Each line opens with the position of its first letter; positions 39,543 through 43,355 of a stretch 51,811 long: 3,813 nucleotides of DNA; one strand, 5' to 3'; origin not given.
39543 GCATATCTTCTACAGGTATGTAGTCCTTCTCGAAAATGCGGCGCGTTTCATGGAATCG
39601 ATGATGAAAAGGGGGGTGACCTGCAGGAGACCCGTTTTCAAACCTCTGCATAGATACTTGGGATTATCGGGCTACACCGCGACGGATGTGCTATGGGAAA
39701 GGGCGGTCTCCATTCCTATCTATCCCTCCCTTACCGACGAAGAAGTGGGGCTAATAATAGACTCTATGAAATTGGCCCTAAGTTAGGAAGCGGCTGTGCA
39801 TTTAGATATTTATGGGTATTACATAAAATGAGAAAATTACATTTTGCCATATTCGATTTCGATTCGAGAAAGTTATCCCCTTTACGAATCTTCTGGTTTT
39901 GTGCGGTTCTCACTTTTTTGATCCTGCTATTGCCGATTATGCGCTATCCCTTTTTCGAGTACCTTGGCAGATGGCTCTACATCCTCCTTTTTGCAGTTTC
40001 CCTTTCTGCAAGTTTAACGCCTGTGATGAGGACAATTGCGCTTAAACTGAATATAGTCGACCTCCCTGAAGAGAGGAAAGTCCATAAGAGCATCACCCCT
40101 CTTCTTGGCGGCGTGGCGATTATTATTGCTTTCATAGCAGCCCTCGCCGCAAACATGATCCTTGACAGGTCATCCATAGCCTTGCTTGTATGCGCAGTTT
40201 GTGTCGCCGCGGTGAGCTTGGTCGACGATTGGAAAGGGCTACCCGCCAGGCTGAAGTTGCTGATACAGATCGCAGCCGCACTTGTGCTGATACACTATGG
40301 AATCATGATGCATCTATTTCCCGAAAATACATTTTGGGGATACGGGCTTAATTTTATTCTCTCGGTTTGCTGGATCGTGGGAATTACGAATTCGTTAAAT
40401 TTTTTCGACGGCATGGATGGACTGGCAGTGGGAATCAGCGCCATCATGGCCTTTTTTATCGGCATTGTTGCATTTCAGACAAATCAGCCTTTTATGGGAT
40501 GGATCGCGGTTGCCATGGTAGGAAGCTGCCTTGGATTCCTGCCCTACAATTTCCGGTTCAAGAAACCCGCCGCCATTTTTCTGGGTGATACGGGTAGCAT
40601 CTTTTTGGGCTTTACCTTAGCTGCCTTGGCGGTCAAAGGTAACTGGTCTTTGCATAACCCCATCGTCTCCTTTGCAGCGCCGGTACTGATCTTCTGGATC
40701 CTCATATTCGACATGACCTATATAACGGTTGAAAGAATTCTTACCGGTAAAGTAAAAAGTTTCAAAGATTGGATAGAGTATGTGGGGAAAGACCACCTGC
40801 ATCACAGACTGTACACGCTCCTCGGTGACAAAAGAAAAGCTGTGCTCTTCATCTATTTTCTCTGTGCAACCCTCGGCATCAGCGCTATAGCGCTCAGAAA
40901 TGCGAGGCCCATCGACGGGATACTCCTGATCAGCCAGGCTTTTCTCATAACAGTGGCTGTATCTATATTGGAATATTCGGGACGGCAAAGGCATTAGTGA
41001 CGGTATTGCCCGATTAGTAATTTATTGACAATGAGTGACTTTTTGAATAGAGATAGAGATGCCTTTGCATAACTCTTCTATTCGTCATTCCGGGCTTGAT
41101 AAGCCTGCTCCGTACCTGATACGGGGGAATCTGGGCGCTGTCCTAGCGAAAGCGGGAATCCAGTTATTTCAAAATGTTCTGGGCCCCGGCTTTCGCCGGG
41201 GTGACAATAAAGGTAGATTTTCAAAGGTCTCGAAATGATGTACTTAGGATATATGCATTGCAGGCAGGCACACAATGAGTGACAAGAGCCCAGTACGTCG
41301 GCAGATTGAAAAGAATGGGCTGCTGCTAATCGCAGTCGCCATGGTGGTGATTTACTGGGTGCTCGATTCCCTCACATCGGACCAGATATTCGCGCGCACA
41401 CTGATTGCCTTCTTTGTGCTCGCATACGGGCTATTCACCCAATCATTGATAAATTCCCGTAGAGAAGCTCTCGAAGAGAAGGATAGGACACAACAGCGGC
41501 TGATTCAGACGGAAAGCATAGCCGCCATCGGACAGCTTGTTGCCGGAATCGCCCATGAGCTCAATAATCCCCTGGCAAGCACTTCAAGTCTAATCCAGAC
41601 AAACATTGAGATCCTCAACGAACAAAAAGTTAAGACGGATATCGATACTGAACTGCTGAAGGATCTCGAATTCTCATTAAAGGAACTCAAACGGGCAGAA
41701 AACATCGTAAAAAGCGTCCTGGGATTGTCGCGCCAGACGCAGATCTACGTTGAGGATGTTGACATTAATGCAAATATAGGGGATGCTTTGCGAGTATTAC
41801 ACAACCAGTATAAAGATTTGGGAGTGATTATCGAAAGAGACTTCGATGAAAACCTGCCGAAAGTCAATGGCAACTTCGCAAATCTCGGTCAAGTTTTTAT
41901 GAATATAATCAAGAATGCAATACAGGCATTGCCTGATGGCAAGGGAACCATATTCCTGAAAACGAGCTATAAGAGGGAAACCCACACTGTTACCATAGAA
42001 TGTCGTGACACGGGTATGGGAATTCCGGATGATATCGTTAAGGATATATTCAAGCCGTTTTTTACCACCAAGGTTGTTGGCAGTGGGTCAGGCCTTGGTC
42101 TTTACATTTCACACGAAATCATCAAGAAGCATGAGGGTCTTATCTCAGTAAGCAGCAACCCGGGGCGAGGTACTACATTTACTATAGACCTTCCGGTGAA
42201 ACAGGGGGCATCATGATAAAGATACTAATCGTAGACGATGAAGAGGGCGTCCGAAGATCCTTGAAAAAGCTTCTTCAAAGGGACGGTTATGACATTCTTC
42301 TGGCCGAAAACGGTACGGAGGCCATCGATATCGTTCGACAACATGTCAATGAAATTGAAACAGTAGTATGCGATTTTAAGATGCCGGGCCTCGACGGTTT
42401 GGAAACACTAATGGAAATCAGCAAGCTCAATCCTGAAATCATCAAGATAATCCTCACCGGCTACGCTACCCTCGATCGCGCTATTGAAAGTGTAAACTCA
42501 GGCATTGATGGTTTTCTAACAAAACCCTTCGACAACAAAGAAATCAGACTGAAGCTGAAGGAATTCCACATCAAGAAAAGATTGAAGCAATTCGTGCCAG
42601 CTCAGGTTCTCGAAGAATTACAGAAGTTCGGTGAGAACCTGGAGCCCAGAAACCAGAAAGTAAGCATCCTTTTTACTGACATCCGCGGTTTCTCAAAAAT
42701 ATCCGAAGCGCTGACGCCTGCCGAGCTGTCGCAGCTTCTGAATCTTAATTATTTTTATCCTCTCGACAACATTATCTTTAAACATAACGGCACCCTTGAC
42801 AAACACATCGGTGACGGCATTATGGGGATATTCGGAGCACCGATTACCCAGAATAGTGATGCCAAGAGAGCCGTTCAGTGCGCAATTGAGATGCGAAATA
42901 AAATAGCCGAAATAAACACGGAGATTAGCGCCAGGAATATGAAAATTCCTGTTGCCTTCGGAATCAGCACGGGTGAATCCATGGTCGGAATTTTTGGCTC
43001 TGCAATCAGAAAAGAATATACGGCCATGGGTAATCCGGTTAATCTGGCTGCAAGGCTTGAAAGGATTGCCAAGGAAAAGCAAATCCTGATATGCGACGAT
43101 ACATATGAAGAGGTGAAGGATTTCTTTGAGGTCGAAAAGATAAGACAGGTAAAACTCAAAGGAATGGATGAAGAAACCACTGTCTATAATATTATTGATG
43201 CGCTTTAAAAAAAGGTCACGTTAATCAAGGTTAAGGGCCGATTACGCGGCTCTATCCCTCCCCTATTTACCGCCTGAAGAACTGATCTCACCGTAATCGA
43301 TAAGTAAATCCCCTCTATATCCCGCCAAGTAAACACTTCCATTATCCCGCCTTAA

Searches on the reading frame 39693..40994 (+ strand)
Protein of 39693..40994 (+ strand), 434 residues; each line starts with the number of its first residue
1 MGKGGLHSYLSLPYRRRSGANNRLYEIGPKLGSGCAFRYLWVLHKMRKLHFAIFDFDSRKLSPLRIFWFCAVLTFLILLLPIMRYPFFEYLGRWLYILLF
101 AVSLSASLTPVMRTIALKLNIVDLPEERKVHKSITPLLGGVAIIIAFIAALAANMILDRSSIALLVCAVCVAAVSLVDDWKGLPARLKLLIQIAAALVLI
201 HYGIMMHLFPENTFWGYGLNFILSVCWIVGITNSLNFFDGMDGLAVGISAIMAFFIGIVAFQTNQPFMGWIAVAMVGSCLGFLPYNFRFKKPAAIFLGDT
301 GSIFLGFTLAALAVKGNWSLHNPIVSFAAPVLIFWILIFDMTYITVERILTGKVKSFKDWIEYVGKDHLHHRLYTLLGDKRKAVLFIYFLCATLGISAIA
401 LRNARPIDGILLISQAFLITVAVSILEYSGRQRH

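Call 6: search_protein_families(library=pfam, proteins=[window:39693-40994:+], max_evalue=0.01)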
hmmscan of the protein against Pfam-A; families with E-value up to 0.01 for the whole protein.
window:39693-40994:+ (434 aa): 1 family
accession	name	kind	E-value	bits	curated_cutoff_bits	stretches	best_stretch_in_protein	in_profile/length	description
PF00953.26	Glycos_transf_4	-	2.2e-34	119.2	27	1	162-316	2-159/160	Glycosyl transferase family 4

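Call 19: search_protein_families(library=ncbifam, proteins=[window:39693-40994:+], max_evalue=0.00001)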
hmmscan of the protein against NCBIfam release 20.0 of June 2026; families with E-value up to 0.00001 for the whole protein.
window:39693-40994:+ (434 aa): 3 families
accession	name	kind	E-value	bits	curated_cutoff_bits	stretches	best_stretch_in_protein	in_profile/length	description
TIGR02380.1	ECA_wecA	exception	2.2e-33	115.9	326.05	1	106-407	11-313/346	UDP-N-acetylglucosamine--undecaprenyl-phosphate N-acetylglucosaminephosphotransferase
NF053644.1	MraY_archaea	equivalog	5.8e-23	81.7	450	1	188-335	153-293/340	pseudomurein biosynthesis MraY family phospho-N-acetylmuramoyl-pentapeptide-transferase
TIGR00445.1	mraY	equivalog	1.7e-19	70.5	192.05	1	108-314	8-243/321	phospho-N-acetylmuramoyl-pentapeptide-transferase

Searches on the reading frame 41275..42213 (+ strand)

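Call 6: search_protein_families(library=pfam, proteins=[window:41275-42213:+], max_evalue=0.01)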
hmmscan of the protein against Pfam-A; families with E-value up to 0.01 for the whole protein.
window:41275-42213:+ (313 aa): 3 families
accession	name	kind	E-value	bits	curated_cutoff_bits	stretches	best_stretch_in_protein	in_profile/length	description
PF02518.31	HATPase_c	-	5.6e-26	91.6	26.4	1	203-309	5-110/111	Histidine kinase-, DNA gyrase B-, and HSP90-like ATPase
PF00512.31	HisKA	-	6.7e-08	32.9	26.9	1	86-155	3-64/66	His Kinase A (phospho-acceptor) domain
PF14501.12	HATPase_c_5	-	8.3e-05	22.9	22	1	203-295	5-91/102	GHKL domain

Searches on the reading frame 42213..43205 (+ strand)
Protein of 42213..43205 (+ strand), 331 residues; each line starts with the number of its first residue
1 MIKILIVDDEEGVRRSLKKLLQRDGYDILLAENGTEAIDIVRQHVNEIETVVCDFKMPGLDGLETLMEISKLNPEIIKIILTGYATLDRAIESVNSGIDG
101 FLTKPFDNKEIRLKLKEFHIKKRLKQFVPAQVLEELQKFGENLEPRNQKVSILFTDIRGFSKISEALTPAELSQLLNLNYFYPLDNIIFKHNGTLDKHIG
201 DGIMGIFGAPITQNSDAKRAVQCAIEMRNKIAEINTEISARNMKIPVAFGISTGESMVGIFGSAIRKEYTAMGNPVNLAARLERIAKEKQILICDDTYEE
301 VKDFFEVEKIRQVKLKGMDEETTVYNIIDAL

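Call 6: search_protein_families(library=pfam, proteins=[window:42213-43205:+], max_evalue=0.01)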
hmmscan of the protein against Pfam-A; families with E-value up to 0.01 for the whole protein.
window:42213-43205:+ (331 aa): 2 families
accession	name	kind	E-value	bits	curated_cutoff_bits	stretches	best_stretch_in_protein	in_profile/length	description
PF00211.25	Guanylate_cyc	-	8.8e-27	94.3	21.9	1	146-324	5-179/183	Adenylate and Guanylate cyclase catalytic domain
PF00072.30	Response_reg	-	1.5e-26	93.1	30.2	1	4-115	1-110/111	Response regulator receiver domain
